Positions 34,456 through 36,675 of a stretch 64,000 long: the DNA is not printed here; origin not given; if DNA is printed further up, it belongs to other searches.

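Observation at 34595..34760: The divergent paralogues C and D have start codons that abut or overlap.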

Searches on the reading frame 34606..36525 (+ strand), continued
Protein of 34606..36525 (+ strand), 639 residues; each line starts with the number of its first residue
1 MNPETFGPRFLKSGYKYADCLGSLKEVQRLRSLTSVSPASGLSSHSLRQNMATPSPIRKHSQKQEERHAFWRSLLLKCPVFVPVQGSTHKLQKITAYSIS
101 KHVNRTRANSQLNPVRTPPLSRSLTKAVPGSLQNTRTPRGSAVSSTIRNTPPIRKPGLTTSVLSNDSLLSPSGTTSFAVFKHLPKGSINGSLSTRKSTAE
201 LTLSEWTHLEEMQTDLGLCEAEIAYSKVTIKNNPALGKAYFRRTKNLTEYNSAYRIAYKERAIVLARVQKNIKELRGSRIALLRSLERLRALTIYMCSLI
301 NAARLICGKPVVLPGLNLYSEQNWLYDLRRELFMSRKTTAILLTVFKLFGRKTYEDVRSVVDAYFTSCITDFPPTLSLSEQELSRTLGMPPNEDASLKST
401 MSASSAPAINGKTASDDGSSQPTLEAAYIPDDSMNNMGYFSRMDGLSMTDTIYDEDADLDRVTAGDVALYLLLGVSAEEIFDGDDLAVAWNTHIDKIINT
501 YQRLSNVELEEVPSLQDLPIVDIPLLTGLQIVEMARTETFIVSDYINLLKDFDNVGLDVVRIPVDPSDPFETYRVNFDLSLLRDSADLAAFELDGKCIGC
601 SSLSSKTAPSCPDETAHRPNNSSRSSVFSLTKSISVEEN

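Call 85: find_encoding_contigs(protein=P0001, flank=10000, max_places=10)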
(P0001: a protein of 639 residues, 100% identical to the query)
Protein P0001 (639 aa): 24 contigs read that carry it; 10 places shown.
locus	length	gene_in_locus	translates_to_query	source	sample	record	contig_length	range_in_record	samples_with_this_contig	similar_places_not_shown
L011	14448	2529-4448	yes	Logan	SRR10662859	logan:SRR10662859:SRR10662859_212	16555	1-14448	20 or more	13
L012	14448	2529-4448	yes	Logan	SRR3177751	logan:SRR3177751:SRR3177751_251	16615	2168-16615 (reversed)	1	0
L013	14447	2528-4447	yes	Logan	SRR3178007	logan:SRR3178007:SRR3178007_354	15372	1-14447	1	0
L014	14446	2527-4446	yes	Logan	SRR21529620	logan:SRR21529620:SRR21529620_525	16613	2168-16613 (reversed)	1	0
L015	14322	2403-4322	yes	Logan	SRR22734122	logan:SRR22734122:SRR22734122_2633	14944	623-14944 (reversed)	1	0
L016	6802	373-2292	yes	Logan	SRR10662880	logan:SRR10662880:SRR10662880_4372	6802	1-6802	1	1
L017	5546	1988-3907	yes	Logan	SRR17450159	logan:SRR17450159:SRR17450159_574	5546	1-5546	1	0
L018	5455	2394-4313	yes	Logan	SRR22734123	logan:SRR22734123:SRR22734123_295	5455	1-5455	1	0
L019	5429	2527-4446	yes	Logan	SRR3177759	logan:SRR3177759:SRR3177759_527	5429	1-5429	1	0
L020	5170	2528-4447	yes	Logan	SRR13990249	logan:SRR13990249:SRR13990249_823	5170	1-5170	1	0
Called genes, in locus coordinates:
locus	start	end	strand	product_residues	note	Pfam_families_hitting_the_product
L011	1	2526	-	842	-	?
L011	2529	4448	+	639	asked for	-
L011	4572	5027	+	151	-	-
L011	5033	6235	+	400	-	-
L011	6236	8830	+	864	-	PF13371:TPR_9 (faint), PF13424:TPR_12 (faint)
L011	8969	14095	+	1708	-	PF00069:Pkinase, PF07714:PK_Tyr_Ser-Thr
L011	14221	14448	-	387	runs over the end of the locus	PF25364:PH_NDK7_N, PF00334:NDK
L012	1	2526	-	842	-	?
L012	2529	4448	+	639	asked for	-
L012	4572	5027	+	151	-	-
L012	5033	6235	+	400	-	-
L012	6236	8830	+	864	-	PF13371:TPR_9 (faint), PF13424:TPR_12 (faint)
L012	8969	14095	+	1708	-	PF00069:Pkinase, PF07714:PK_Tyr_Ser-Thr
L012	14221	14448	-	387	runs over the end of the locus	PF25364:PH_NDK7_N, PF00334:NDK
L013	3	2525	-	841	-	?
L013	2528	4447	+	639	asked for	-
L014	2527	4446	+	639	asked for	-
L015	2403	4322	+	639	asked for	-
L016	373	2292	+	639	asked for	-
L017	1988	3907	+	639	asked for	-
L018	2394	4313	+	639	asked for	-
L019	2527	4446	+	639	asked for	-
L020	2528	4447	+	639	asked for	-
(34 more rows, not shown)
